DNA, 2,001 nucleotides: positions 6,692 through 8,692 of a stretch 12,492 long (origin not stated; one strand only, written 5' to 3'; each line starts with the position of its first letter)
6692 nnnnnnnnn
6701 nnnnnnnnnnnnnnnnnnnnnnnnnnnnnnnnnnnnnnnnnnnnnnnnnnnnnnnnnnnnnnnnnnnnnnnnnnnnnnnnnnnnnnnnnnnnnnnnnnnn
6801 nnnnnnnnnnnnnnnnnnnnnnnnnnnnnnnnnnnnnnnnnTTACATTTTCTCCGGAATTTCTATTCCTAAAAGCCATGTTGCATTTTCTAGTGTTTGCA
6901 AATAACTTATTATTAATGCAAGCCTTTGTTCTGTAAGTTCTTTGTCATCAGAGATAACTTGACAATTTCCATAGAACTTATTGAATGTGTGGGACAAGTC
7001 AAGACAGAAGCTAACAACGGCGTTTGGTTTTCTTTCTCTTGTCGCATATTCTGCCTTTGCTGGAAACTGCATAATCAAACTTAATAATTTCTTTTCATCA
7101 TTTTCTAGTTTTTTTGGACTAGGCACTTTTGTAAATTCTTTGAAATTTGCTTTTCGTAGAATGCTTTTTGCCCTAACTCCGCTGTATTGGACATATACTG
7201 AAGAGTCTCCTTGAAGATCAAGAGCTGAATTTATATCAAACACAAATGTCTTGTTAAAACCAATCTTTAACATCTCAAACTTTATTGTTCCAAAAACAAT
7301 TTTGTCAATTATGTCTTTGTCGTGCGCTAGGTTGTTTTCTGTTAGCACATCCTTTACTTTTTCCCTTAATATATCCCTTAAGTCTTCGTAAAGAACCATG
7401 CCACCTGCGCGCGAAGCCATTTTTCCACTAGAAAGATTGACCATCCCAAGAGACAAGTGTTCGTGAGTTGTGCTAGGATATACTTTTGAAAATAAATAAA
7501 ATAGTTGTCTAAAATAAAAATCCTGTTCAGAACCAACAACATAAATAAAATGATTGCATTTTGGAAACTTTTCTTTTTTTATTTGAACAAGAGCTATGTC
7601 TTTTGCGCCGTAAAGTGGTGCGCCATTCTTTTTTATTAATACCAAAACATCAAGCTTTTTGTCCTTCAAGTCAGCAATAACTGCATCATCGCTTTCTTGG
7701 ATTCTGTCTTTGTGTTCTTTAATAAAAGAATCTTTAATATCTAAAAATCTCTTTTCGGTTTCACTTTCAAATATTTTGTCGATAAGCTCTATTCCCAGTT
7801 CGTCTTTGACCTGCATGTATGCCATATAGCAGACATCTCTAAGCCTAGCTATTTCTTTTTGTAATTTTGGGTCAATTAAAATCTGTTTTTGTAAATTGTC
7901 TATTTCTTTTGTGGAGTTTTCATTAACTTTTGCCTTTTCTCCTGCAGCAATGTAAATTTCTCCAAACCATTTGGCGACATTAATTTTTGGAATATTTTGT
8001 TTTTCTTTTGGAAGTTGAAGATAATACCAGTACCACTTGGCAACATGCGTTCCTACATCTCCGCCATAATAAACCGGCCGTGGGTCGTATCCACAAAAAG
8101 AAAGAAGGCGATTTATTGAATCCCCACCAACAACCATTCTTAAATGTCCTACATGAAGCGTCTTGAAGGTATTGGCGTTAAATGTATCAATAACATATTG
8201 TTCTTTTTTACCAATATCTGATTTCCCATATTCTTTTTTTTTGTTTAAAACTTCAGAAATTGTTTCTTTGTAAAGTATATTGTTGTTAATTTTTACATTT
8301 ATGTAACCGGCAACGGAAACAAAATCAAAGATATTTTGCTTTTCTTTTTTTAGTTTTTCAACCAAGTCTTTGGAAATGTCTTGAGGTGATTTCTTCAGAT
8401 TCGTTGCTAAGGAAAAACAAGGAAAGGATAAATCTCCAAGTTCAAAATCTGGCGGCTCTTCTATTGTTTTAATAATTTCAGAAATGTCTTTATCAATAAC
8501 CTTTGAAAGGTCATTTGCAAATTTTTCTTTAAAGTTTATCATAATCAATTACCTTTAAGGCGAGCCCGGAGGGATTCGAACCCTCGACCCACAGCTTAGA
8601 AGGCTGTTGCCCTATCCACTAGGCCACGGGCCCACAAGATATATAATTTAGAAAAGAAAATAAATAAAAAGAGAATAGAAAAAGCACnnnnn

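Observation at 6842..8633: tRNA-Arg(UCU) lies 18 nt upstream of its cognate argS, which runs without gaps into two RNase P protein genes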

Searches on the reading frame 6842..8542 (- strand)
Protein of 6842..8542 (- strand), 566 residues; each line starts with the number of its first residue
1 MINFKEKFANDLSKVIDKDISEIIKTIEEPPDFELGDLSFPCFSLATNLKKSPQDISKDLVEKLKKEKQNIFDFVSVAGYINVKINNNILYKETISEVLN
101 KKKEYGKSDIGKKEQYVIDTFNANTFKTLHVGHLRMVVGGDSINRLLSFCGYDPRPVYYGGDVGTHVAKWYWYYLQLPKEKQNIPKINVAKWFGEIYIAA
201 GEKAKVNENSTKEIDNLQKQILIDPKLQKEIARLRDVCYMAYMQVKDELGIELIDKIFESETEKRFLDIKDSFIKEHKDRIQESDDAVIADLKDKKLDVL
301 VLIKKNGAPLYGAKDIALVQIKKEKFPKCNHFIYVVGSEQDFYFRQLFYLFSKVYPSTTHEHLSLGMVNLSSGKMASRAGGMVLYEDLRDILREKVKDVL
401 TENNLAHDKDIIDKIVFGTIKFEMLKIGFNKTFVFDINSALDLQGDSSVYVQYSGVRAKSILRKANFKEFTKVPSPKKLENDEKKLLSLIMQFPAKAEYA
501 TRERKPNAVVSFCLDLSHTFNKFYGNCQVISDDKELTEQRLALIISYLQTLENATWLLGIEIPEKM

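Call 7: search_protein_families(library=pfam, proteins=[window:6842-8542:-], max_evalue=0.01)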
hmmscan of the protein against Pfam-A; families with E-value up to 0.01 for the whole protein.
window:6842-8542:- (566 aa): 3 families
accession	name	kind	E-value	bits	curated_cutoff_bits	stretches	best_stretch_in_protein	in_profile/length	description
PF00750.26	tRNA-synt_1d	-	1.2e-32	113.7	23.3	1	95-436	2-348/349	tRNA synthetases class I (R), catalytic domain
PF05746.21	DALR_1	-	2.7e-29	102.1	22.3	1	451-566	1-117/117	DALR anticodon binding domain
PF03485.21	Arg_tRNA_synt_N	-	1.2e-13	51.9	21.5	1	4-84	3-84/85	Arginyl tRNA synthetase N terminal domain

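Call 10: find_homologous_proteins(query=window:6842-8542:-, max_evalue=1e-20)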
Query window:6842-8542:- (566 aa): 764 proteins with E <= 1e-20 among 8000 candidates; the best 120 are listed.
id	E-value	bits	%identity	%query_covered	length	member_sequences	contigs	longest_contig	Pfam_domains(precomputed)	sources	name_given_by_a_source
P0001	0.0e+0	1262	100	100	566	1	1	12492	PF05746.22,PF00750.26,PF03485.22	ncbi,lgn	-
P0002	0.0e+0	1041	81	100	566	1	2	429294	PF05746.22,PF00750.26,PF03485.22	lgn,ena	-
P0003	0.0e+0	1034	81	100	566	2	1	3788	PF05746.22,PF00750.26,PF03485.22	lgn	-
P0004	0.0e+0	1028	80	100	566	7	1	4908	PF05746.22,PF00750.26,PF03485.22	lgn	-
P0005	0.0e+0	1023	80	100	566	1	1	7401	PF05746.22,PF00750.26,PF03485.22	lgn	-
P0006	6.0e-295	997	78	100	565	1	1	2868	PF05746.22,PF00750.26,PF03485.22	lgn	-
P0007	2.4e-293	992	78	100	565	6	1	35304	PF05746.22,PF00750.26,PF03485.22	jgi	-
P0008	2.9e-293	991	78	100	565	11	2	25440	PF05746.22,PF00750.26,PF03485.22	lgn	-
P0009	4.2e-292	988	78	100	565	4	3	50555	PF05746.22,PF00750.26,PF03485.22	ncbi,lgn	-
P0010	9.2e-287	970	77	100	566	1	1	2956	PF05746.22,PF00750.26,PF03485.22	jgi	jgi:arginyl-tRNA synthetase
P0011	9.7e-286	967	76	100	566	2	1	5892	PF05746.22,PF00750.26,PF03485.22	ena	-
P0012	6.4e-273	924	74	100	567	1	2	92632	PF05746.22,PF00750.26,PF03485.22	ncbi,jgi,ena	ncbi:MAG: arginine--tRNA ligase [archaeon]|jgi:arginyl-tRNA synthetase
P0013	6.5e-238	809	68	100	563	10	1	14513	PF05746.22,PF00750.26,PF03485.22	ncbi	-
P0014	1.1e-231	788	65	100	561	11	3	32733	PF05746.22,PF00750.26,PF03485.22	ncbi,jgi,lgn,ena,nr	ncbi:MAG TPA: arginine--tRNA ligase [archaeon]|nr:arginine--tRNA ligase [archaeon]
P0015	1.2e-231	788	65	100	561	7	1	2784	PF05746.22,PF00750.26,PF03485.22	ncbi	-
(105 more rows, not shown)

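Call 12: find_related_loci(query=A1, collection=genome_contigs, flank=4000)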
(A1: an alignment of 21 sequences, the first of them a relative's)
Query A1 (566 aa) in genome_contigs; peptide patterns used: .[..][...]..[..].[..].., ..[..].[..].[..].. (x = any residue, [..] = any of these).
600 stretches matched a pattern (row limit reached: there are more); 596 encode a relative of the query (tblastn E <= 1e-3); the best 80 are kept; 80 distinct loci.
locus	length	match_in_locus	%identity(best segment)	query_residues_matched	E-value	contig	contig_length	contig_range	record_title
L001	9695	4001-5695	78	1-566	0e+0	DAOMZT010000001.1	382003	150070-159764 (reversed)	MAG TPA_asm: archaeon isolate AMR_MDS_3992 NODE_2_length_382003_cov_13.773443, whole genome shotgun sequence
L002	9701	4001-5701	74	1-566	0e+0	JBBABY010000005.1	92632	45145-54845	MAG: archaeon isolate SO_2017_LW1_34 NODE_102_length_92632_cov_1.645144_LW64-88_2017, whole genome shotgun sequence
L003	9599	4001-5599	39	27-566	2e-107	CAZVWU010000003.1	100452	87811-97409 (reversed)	MAG TPA_asm: uncultured archaeon isolate SRP178908_co1_337 genome assembly, contig: NODE_87_length_100452_cov_16.930008,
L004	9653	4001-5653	37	9-566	1e-104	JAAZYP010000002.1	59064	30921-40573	MAG: Nanoarchaeota archaeon isolate bin62s NODE_2_length_59064_cov_17.427308, whole genome shotgun sequence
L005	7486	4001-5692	36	4-566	1e-101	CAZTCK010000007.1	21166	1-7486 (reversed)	MAG TPA_asm: uncultured archaeon isolate binchicken_co184_69 genome assembly, contig: NODE_4122_length_21166_cov_7.70096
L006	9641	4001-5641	38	15-566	8e-100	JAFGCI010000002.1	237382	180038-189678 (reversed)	MAG: Candidatus Aenigmatarchaeota archaeon isolate Zod_Metabat.1100 k87_4089209, whole genome shotgun sequence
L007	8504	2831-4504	35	12-566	2e-93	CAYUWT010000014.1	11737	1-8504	MAG TPA_asm: uncultured archaeon isolate binchicken_co21_273 genome assembly, contig: NODE_4226_length_11737_cov_5.19637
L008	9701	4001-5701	34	1-566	9e-93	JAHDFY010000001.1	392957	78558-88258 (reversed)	MAG: bacterium isolate MAG-33 RZ_31, whole genome shotgun sequence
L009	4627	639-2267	36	22-566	1e-91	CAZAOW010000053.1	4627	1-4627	MAG TPA_asm: Candidatus Woesearchaeota archaeon isolate SRP050083_co1_302 genome assembly, contig: NODE_11832_length_462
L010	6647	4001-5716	34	3-566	1e-89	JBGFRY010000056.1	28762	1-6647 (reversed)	MAG: Candidatus Micrarchaeota archaeon isolate BA1A30.2019.Bin.11 NODE_887_length_28762_cov_27.207849, whole genome shot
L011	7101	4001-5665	37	5-566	1e-88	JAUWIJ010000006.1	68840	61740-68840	MAG: archaeon isolate CSMAG_2291 CSMAG_2291_k127_1799543_length_68840_cov_56.4279, whole genome shotgun sequence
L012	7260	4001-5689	33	4-566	7e-89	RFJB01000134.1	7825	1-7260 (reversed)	MAG: Candidatus Woesearchaeota archaeon isolate J091 k99_1248767, whole genome shotgun sequence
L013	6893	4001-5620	35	25-566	6e-88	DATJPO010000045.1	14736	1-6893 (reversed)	MAG TPA_asm: Candidatus Omnitrophota bacterium isolate SMAG_U14915 k141_3160363, whole genome shotgun sequence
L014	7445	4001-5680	35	1-566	8e-88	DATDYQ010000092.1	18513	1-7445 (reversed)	MAG TPA_asm: Candidatus Nanoarchaeia archaeon isolate SMAG_U8169 k141_258450, whole genome shotgun sequence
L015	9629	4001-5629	33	21-566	2e-87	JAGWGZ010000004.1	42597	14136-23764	MAG: Nanoarchaeota archaeon isolate REEA64 REEA64-150_1341, whole genome shotgun sequence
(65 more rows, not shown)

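Call 16: find_related_loci(query=A2, collection=metagenome_contigs, flank=4000)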
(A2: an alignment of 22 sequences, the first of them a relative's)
Query A2 (566 aa) in metagenome_contigs; peptide patterns used: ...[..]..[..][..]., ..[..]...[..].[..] (x = any residue, [..] = any of these).
540 stretches matched a pattern; 311 encode a relative of the query (tblastn E <= 1e-3); the best 80 are kept; 80 distinct loci.
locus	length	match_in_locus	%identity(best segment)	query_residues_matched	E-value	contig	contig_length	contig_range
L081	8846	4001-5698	80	1-566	0e+0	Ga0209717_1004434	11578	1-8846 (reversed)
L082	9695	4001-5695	78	1-566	0e+0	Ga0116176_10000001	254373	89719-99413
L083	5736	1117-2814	76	1-566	0e+0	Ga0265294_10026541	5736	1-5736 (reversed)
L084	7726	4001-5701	74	1-566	0e+0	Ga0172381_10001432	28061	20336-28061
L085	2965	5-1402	83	101-566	0e+0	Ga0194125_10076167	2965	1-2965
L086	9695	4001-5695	78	1-566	0e+0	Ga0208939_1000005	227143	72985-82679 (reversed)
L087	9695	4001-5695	78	1-566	0e+0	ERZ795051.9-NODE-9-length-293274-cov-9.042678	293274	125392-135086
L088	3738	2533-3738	81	1-402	0e+0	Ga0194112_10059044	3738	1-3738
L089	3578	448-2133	57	1-566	0e+0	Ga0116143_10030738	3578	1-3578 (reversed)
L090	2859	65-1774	53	1-566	0e+0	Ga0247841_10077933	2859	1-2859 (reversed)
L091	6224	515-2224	53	1-566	0e+0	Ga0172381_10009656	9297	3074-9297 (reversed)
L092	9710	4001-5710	53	1-566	0e+0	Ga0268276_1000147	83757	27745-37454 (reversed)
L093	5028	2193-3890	51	2-566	0e+0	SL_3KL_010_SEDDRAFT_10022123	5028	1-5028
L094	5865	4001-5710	52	2-566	0e+0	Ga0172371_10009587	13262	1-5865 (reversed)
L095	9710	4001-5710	52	1-566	0e+0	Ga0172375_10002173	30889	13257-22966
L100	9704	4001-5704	50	2-566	2e-179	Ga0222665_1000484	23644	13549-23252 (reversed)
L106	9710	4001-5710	51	2-566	0e+0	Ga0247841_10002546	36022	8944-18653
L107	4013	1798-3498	45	2-566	6e-167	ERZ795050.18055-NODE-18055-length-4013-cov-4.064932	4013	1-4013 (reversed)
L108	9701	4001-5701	45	2-566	3e-161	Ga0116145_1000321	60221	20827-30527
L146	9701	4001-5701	45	2-566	3e-161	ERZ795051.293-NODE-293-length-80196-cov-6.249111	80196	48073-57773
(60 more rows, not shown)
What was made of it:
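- Tried and rejected: Clade breadth therefore rests mainly on metagenome contigs (call 16).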

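Call 25: search_protein_families(library=ncbifam, proteins=[window:6842-8542:-], max_evalue=1)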
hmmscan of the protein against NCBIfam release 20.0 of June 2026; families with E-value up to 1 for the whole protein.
window:6842-8542:- (566 aa): 7 families
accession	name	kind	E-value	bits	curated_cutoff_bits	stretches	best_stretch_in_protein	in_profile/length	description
TIGR00456.1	argS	equivalog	1.1e-103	347.5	261.65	1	5-566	6-569/569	arginine--tRNA ligase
NF002446.0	PRK01611.3-3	equivalog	1.4e-76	258.2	399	2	295-566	362-636/636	arginine--tRNA ligase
NF002447.0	PRK01611.3-4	equivalog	1.4e-75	254.9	460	2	322-566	352-613/613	arginine--tRNA ligase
NF045898.1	ArgS_rel_codon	equivalog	3.9e-11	43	340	2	450-565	210-326/327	ArgS-related anticodon-binding protein NrtL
TIGR00211.2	glyS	equivalog_domain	1.6e-06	26.9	300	1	387-549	519-673/684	glycine--tRNA ligase subunit beta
NF011499.0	PRK14908.1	equivalog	0.00035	19.1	1244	1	386-549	835-985/998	glycine--tRNA ligase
NF004901.0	PRK06264.1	equivalog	0.08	12.9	261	1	379-443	8-76/212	cobalt-precorrin-8 methylmutase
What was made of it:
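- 6842..8542 (-): argS, arginine--tRNA ligase, 566 aa. Calls 7, 10 and 25.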

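Call 70: search_protein_families(library=pfam, proteins=[L100:5783-6334:+, L100:6330-7112:+, L106:5769-6491:-, L106:6385-6822:-], max_evalue=0.01)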
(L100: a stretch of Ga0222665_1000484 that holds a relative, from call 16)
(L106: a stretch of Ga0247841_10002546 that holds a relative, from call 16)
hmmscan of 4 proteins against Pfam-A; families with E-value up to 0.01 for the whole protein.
L100:5783-6334:+ (184 aa): 0 families

L100:6330-7112:+ (261 aa): 1 family
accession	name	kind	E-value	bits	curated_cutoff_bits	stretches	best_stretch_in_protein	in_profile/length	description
PF08843.17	AbiEii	-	6.7e-25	88.8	22.5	1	38-225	14-209/238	Nucleotidyl transferase AbiEii toxin, Type IV TA system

L106:5769-6491:- (240 aa): 1 family
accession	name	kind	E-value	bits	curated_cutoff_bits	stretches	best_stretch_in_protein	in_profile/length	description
PF13358.12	DDE_3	-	2.5e-32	112.2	28.6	1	64-205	2-142/146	DDE superfamily endonuclease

L106:6385-6822:- (145 aa): 5 families
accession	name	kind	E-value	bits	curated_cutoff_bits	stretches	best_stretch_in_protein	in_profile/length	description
PF13384.12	HTH_23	-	3.4e-09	36.7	24.6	1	30-75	2-47/50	Homeodomain-like domain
PF13551.12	HTH_29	-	7.6e-09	36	28.1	1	35-94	1-63/64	Winged helix-turn helix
PF13518.12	HTH_28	-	4.2e-06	27.2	25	1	34-83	1-50/52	Helix-turn-helix domain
PF13565.12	HTH_32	-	0.00062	20.7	33.7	1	61-133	1-73/73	Homeodomain-like domain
PF13592.12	HTH_33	-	0.0053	16.8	25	0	110-142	8-40/60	Winged helix-turn helix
